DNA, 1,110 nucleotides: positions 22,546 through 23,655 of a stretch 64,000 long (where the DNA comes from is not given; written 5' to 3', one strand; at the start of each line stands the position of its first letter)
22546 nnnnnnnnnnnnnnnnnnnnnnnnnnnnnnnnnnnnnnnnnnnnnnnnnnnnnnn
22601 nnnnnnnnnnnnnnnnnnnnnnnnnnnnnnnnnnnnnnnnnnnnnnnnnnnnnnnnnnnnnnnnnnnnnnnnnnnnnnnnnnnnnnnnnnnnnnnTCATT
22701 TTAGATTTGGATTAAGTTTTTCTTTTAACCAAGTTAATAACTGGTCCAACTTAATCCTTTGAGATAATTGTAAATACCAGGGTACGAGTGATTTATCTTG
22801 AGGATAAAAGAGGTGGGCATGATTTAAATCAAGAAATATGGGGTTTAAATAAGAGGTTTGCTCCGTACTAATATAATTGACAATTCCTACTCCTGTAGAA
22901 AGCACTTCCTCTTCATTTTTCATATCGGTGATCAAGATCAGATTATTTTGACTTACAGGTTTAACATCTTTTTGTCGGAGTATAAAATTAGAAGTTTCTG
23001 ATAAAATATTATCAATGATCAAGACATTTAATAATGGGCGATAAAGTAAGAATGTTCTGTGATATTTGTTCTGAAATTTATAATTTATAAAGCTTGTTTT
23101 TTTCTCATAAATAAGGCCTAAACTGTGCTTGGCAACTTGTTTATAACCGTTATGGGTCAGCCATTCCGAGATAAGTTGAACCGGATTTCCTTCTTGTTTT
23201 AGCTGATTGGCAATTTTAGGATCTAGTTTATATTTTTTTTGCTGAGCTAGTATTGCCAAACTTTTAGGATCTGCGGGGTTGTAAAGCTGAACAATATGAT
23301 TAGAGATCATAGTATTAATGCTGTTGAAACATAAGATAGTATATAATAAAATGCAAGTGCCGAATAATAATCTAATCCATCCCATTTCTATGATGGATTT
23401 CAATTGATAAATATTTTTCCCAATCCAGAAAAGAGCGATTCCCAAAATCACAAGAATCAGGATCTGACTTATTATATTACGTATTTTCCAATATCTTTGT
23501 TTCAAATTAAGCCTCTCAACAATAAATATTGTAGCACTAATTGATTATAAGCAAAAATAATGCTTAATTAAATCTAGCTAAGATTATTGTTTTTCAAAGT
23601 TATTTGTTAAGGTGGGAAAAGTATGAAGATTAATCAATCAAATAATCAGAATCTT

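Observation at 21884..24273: Divergent XRE/XRE switch driving a 2-TM protein plus a small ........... zinc peptidase: uncharacterised three-gene cassette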

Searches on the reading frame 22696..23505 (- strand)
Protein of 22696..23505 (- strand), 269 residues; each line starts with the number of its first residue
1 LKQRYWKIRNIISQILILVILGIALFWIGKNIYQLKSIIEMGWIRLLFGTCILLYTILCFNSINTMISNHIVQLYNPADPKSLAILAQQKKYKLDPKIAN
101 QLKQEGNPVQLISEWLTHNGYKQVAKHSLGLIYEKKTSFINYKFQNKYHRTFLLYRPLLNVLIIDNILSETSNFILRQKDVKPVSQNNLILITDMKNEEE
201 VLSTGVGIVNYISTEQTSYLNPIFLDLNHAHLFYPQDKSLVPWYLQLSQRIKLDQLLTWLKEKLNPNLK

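Call 3: search_protein_families(library=pfam, proteins=[window:22696-23505:-], max_evalue=1)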
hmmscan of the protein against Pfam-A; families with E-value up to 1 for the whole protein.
window:22696-23505:- (269 aa): 2 families
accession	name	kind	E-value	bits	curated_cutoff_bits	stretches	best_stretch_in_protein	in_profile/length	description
PF03390.20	2HCT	-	0.0016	17.6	26.2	1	10-68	28-86/415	2-hydroxycarboxylate transporter family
PF11023.14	DUF2614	-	0.096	13.3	21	1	7-86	5-80/111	Zinc-ribbon containing domain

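Call 4: search_protein_families(library=ncbifam, proteins=[window:22696-23505:-], max_evalue=1)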
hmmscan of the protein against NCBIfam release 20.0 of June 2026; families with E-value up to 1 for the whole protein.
window:22696-23505:- (269 aa): 4 families
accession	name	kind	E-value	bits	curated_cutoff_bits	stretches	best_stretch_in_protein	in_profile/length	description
TIGR00783.1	ccs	subfamily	0.0031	16.6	549.05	1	10-69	34-92/420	citrate:cation symporter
NF002796.0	PRK02935.1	equivalog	0.016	15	108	1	3-86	4-83/118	hypothetical protein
NF008615.1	PRK11594.1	equivalog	0.2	12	82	1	15-55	17-60/67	p-hydroxybenzoic acid efflux pump operon protein AaeX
NF041560.1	T6SS_Burk_ExIF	subfamily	0.27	10.9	90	1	12-95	137-222/234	putative type VI secretion system effector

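Call 5: search_protein_families(library=padloc, proteins=[window:22696-23505:-], max_evalue=1)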
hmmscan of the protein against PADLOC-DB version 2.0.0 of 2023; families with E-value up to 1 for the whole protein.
window:22696-23505:- (269 aa): 0 families

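Call 6: search_protein_families(library=phrogs, proteins=[window:22696-23505:-], max_evalue=1)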
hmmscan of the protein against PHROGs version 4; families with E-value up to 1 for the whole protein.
window:22696-23505:- (269 aa): 3 families
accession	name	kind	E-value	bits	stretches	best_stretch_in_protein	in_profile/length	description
phrog_10292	-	unknown function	0.22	12.5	1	16-69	45-98/136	-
phrog_27271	-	unknown function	0.24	12.9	1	68-99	24-55/112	-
phrog_21123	-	unknown function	0.26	12.5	1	203-231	9-34/60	-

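Call 10: find_homologous_proteins(query=window:22696-23505:-, max_evalue=0.01)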
Query window:22696-23505:- (269 aa): 13 proteins with E <= 0.01 among 1742 candidates.
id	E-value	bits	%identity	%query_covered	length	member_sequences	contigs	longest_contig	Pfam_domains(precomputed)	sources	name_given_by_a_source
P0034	4.0e-172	589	100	100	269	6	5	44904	-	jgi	-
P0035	2.7e-108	380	65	99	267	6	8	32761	-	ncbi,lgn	ncbi:MAG: hypothetical protein WBH77_07475 [Saccharofermentanales bacterium]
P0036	2.0e-107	377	63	99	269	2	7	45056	-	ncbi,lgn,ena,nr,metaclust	ncbi:MAG: hypothetical protein GX217_06650 [Clostridiaceae bacterium]|nr:hypothetical protein [Clost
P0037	4.3e-107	376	66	99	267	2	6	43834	-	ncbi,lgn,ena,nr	ncbi:MAG TPA: hypothetical protein GXZ43_06295 [Clostridiaceae bacterium]|nr:hypothetical protein [C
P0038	5.0e-107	375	62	99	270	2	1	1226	-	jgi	-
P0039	9.2e-106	371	64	99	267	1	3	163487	-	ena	-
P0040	1.5e-103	364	63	99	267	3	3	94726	-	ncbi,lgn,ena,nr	ncbi:MAG TPA: hypothetical protein GXZ76_05575 [Clostridiaceae bacterium]|nr:hypothetical protein [C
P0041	5.4e-96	339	56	97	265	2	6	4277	-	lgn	-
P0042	2.1e-91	324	56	97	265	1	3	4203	-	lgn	-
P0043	9.3e-84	299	51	95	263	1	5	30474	-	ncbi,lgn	-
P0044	7.6e-80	286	51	95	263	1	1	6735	-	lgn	-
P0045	1.7e-79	285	49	99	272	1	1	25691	-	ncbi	-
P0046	1.8e-75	272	46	97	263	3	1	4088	-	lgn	-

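Call 30: search_solved_structures(query=A3, max_evalue=10, show_alignments=2)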
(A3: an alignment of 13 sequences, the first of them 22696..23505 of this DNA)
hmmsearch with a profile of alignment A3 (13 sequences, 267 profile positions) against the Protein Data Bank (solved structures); distinct sequences matched with E-value up to 10: 0.

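Call 37: predict_structure(alignment_id=A3)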
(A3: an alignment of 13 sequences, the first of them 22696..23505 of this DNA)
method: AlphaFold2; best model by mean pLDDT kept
length: 269 residues; sequences in the alignment: 13
mean_pLDDT: 59.9   pTM: 0.52
mean pLDDT of the five models: 59.9, 58.5, 57.5, 52.9, 51.0
residues with pLDDT >= 90: 0; 70-90: 90; 50-70: 97; < 50: 82
segments of 3 or more residues with pLDDT < 50: 68-77, 157-190, 194-220, 235-241
pLDDT, mean of each block of 10 residues (from residue 1): 58 75 81 64 78 80 57 47 61 72 71 82 69 71 67 51 33 43 38 41 25 31 63 52 60 78 66
secondary structure, 60 per line:
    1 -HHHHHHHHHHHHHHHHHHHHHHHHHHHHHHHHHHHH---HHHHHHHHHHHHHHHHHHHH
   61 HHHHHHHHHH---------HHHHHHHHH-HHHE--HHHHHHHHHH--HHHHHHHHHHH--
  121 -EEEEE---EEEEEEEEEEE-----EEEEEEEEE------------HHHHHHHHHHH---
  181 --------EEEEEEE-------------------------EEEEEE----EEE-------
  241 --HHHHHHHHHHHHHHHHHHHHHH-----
elements in order: H2-37 H41-70 H80-88 H96-105 H108-118 E122-126 E130-140 E146-154 H167-177 E189-195 E221-226 E231-233 H243-264
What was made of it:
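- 23317..23475 (-): Region encoding the two transmembrane helices (about residues 11-29 and 43-63) and the short loop between them. AF2 predicts helices 2-37 and 41-70 (call 37).
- Tried and rejected: The AF2 model of the TM protein, built from a 13-sequence alignment, was poor (pLDDT 60, call 37).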

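Call 38: search_protein_representatives(alignment_id=A3)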
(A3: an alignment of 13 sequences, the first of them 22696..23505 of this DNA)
Query: 13 sequences, 267 profile positions. Proteins with E-value up to 0.001 (for the whole library): 40; up to 1e-10: 36; up to 1e-30: 25. The best 40 are listed.
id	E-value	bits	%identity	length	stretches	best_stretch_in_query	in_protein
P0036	3.7e-142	488.7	-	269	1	1-267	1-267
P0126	3.7e-104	364.0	-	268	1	1-262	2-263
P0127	1.3e-59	218.0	-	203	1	86-264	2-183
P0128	5.9e-55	202.7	-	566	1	8-242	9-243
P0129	4.0e-51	190.2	-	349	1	1-257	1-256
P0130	4.0e-50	186.9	-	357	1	1-260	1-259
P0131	2.9e-47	177.5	-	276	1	7-261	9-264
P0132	6.7e-45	169.8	-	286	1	4-246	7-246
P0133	1.1e-43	165.7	-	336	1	2-263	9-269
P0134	2.1e-43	164.9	-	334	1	6-246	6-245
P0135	9.0e-43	162.8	-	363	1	2-258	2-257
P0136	1.4e-42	162.2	-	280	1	4-244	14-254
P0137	1.1e-41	159.3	-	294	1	1-265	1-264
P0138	1.8e-40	155.2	-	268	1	1-239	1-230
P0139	2.0e-40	155.1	-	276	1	1-250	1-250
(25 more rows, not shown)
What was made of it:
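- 22696..23505 (-): Membrane partner gene (269 aa). An N-terminal two-helix hairpin is followed by a domain of about 200 aa of unknown fold. Its stop overlaps the peptidase start (ATGA). The near-clade family has 13 members (call 10), and the wide family has 40 representatives at 50% identity (call 38).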

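Call 47: search_protein_families(library=pfam, alignment_id=A4, max_evalue=0.01)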
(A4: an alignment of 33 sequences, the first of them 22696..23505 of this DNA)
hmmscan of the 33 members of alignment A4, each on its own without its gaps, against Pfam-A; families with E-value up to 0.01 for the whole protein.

A. member 1, window:22696-23505:- (269 aa): 1 family
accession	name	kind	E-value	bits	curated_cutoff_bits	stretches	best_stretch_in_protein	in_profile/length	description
PF03390.20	2HCT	-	0.0016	17.6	26.2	1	10-68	28-86/415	2-hydroxycarboxylate transporter family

B. families by the number of members that match (of 33 scanned): 6 families
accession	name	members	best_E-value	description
PF13687.11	DUF4153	1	4.6e-05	Domain of unknown function (DUF4153)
PF03390.20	2HCT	1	0.0016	2-hydroxycarboxylate transporter family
PF07264.17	EI24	1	0.002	Sulfate transporter CysZ/Etoposide-induced protein 2.4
PF05425.18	CopD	1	0.002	Copper resistance protein D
PF13787.11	HXXEE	1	0.0046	Protein of unknown function with HXXEE motif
PF09721.15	Exosortase_EpsH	1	0.0084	Transmembrane exosortase (Exosortase_EpsH)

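Call 49: fold_search(model_id=the predicted structure, library=pdb)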
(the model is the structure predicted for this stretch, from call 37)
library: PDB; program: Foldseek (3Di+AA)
matches with E <= 10: 809; with E <= 0.001: 0
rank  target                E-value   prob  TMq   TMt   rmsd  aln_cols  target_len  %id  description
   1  6vvq_D                7.8e-02  0.13  0.13  0.15  14.9       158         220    9  Human START domain of Acyl-coenzyme A thioesterase 11 (ACOT11) bound to Myristic Acid (released 2020-09-02)
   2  4f9a_C                1.3e-01  0.44  0.14  0.12   6.0        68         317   10  Human CDC7 kinase in complex with DBF4 and nucleotide (released 2012-10-31)
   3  3dcz                  1.5e-01  0.30  0.15  0.22   8.2       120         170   11  CRYSTAL STRUCTURE OF A PUTATIVE RNFG SUBUNIT OF ELECTRON TRANSPORT COMPLEX (TM0246) FROM THERMOTOGA MARITIMA AT 1.65 A R (released 2008-06-24)
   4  4f9b_C                1.9e-01  0.47  0.13  0.11   4.7        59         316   10  Human CDC7 kinase in complex with DBF4 and PHA767491 (released 2012-10-31)
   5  4f9a_A                2.1e-01  0.38  0.11  0.10   7.4        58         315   12  Human CDC7 kinase in complex with DBF4 and nucleotide (released 2012-10-31)
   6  4f99_A                2.5e-01  0.38  0.14  0.12   4.7        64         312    9  Human CDC7 kinase in complex with DBF4 and nucleotide (released 2012-10-31)
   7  4f9b_A                3.0e-01  0.30  0.14  0.12   5.9        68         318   10  Human CDC7 kinase in complex with DBF4 and PHA767491 (released 2012-10-31)
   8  7ols                  3.5e-01  0.25  0.09  0.09  12.1        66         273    9  MerTK kinase domain with type 1.5 inhibitor containing a di-methyl pyrazole group (released 2021-09-15)
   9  9t0b                  3.8e-01  0.20  0.12  0.11  12.8        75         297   17  Crystal structure of D1228V c-MET bound by sitravatinib. (released 2026-02-18)
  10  3q6u                  3.8e-01  0.14  0.12  0.11  14.8       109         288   14  Structure of the apo MET receptor kinase in the dually-phosphorylated, activated state (released 2011-01-19)
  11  6ya8_A                4.0e-01  0.33  0.12  0.10   6.0        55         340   11  Cdc7-Dbf4 bound to ADP-BeF3 (released 2020-05-27)
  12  9bhj                  4.0e-01  0.14  0.10  0.10  12.2       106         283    9  MerTK in complex with small molecule 6-{1-[([1,1'-biphenyl]-4-yl)carbamoyl]azetidin-3-yl}-3-[(1-methyl-1H-pyrazol-4-yl)a (released 2024-10-09)
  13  5zyi                  4.3e-01  0.12  0.14  0.16  11.8       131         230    6  Crystal structure of CERT START domain in complex with compound E16 (released 2019-02-27)
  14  6vvq_A                4.5e-01  0.06  0.14  0.15  14.7       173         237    9  Human START domain of Acyl-coenzyme A thioesterase 11 (ACOT11) bound to Myristic Acid (released 2020-09-02)
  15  4f9c_A                4.8e-01  0.35  0.11  0.10   5.0        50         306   12  Human CDC7 kinase in complex with DBF4 and XL413 (released 2012-10-31)
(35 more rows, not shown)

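Call 53: find_related_loci(query=A5, collection=metagenome_contigs, flank=4000)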
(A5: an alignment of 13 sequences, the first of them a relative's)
Query A5 (363 aa) in metagenome_contigs; peptide patterns used: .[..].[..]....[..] (x = any residue, [..] = any of these).
138 stretches matched a pattern; 13 encode a relative of the query (tblastn E <= 1e-3); 13 distinct loci.
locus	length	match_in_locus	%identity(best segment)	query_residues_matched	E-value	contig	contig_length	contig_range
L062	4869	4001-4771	45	1-261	2e-62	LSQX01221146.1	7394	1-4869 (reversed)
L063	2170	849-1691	44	1-286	3e-63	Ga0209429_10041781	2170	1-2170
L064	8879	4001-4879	38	4-280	7e-52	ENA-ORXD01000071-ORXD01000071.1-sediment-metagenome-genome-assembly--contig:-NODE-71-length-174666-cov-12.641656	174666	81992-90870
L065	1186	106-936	44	1-281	5e-54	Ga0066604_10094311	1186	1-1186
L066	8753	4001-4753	42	4-256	9e-49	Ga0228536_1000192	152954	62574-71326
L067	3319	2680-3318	44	1-217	2e-45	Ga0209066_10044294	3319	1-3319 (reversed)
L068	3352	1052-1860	52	1-296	5e-74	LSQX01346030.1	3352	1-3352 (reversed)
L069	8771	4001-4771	36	1-257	2e-39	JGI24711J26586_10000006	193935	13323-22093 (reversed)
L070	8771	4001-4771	37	1-257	2e-38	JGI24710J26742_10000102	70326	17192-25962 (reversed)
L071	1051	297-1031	36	1-245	1e-39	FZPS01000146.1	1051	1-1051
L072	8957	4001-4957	31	1-336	1e-37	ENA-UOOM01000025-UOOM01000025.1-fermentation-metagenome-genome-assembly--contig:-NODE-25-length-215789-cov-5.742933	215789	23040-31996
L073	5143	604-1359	34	9-259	5e-37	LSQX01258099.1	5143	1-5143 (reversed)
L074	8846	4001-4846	37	4-283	2e-45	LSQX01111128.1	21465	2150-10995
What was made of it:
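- Tried and rejected: A subset alignment, A5, worked on metagenomes (call 53).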

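Call 65: search_dna_similar(query=window:22696-23505:-, collection=phages, mode=protein, max_evalue=0.001, max_rows=10)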
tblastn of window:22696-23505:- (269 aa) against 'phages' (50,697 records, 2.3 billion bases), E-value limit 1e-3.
No match.

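Call 66: search_dna_similar(query=window:22696-23505:-, collection=plasmids, mode=protein, max_evalue=0.001, max_rows=10)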
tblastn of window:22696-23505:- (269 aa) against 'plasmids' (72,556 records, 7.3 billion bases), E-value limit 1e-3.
No match.

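Call 69: search_solved_structures(query=A4, max_evalue=10)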
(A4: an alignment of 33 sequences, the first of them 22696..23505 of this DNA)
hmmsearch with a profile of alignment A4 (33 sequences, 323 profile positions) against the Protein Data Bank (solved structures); distinct sequences matched with E-value up to 10: 3.
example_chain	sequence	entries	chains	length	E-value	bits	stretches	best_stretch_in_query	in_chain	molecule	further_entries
7ddq_L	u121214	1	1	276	4.7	9.4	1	13-62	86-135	Photosynthetic reaction center L subunit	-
5b5m_M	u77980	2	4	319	9.5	8.4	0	19-60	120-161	Photosynthetic reaction center M subunit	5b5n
3wmm_M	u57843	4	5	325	9.7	8.4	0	19-60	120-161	Photosynthetic reaction center M subunit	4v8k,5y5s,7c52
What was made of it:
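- Tried and rejected: PDB sequence searches with the near and wide TM profiles found nothing (calls 30 and 69).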

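Call 73: find_encoding_contigs(protein=P0034, flank=3000, max_places=4)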
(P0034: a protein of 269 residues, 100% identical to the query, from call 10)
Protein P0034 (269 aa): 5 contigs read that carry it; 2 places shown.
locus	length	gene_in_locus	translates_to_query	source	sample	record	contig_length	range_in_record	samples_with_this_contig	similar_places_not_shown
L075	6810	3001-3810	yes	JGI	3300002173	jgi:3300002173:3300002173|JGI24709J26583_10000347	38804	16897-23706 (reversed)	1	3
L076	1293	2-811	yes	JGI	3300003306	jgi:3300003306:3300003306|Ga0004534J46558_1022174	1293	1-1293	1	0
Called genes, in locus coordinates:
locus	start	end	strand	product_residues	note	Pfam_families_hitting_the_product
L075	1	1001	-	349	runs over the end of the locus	PF00217:ATP-gua_Ptrans, PF27454:McsB_C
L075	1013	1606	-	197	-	PF02151:UVR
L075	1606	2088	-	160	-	PF05848:CtsR, PF17727:CtsR_C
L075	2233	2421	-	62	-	PF12844:HTH_19, PF13560:HTH_31 (weak), PF01381:HTH_3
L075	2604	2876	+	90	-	PF13560:HTH_31, PF12844:HTH_19, PF01381:HTH_3, PF13443:HTH_26 (weak)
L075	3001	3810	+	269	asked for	-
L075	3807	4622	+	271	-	-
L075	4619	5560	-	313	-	PF08501:Shikimate_dh_N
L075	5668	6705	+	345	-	PF13189:Cytidylate_kin2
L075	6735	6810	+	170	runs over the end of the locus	PF00156:Pribosyltran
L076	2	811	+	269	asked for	?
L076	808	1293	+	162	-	?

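Call 76: search_protein_families(library=pfam, proteins=[L064:2682-3989:+, L062:2563-3873:+, L064:265-921:+, L072:3381-3986:+, L064:4782-5972:+, L072:5074-6561:+], max_evalue=0.001)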
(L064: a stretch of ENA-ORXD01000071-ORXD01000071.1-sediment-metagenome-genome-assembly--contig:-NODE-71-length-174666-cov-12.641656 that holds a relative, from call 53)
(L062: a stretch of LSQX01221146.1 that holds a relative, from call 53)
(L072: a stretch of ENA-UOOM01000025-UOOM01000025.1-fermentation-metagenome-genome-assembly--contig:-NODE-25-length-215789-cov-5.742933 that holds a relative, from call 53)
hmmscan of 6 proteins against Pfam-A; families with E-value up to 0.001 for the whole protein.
L064:2682-3989:+ (435 aa): 6 families
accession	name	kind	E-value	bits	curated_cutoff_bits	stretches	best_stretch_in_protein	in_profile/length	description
PF13365.12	Trypsin_2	-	8.6e-35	121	27.6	1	167-302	1-144/144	Trypsin-like peptidase domain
PF00089.32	Trypsin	-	1e-17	65.1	20.6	1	168-328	28-220/220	Trypsin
PF13180.12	PDZ_2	-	3.8e-15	56.4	27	1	350-430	10-80/80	PDZ domain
PF17820.7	PDZ_6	-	3e-12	46.5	27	1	365-400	1-36/54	PDZ domain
PF00595.29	PDZ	-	1.6e-09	38.4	23.2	1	362-417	25-80/81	PDZ domain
PF19805.5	DUF6288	-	0.001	18.8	26.3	0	365-397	4-37/402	Family of unknown function (DUF6288)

L062:2563-3873:+ (436 aa): 5 families
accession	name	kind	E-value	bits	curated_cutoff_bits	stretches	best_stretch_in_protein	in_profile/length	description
PF13365.12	Trypsin_2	-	4e-35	122.1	27.6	1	159-294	1-144/144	Trypsin-like peptidase domain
PF00089.32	Trypsin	-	3.7e-18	66.6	20.6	1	160-319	28-219/220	Trypsin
PF13180.12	PDZ_2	-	4.6e-13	49.7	27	1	335-421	3-79/80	PDZ domain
PF17820.7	PDZ_6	-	6.3e-10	39.1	27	1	358-411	2-54/54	PDZ domain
PF00595.29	PDZ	-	1.6e-08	35.2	23.2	1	331-409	8-80/81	PDZ domain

L064:265-921:+ (218 aa): 0 families

L072:3381-3986:+ (201 aa): 0 families

L064:4782-5972:+ (396 aa): 8 families
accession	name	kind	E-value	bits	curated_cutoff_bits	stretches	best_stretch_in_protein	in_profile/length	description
PF10672.15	Methyltrans_SAM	-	1.7e-23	83.7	27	1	117-338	26-237/286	S-adenosylmethionine-dependent methyltransferase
PF17785.7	PUA_3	-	2.1e-22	79.1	22.6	1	9-72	1-64/64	PUA-like domain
PF03602.21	Cons_hypoth95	-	1.6e-12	47.9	24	1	214-308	34-127/182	Conserved hypothetical protein 95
PF13847.12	Methyltransf_31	-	4e-07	30.2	27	1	222-343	4-114/145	Methyltransferase domain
PF09445.16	Methyltransf_15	-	1.2e-06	28.6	22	1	223-304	2-82/165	RNA cap guanine-N2 methyltransferase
PF05175.20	MTS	-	1.7e-05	24.9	23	1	223-342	33-143/170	Methyltransferase small domain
PF02475.24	TRM5-TYW2_MTfase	-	0.0002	21.8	28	1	188-306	5-117/164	TRM5/TYW2 methyltransferase domain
PF13649.12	Methyltransf_25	-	0.00082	20.4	27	0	226-299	2-70/97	Methyltransferase domain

L072:5074-6561:+ (495 aa): 2 families
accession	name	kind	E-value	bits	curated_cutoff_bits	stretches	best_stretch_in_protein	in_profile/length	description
PF00370.27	FGGY_N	-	2.2e-73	247.3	28.8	1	3-250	1-245/245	FGGY family of carbohydrate kinases, N-terminal domain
PF02782.22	FGGY_C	-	1.5e-35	123.2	27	1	260-447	2-196/198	FGGY family of carbohydrate kinases, C-terminal domain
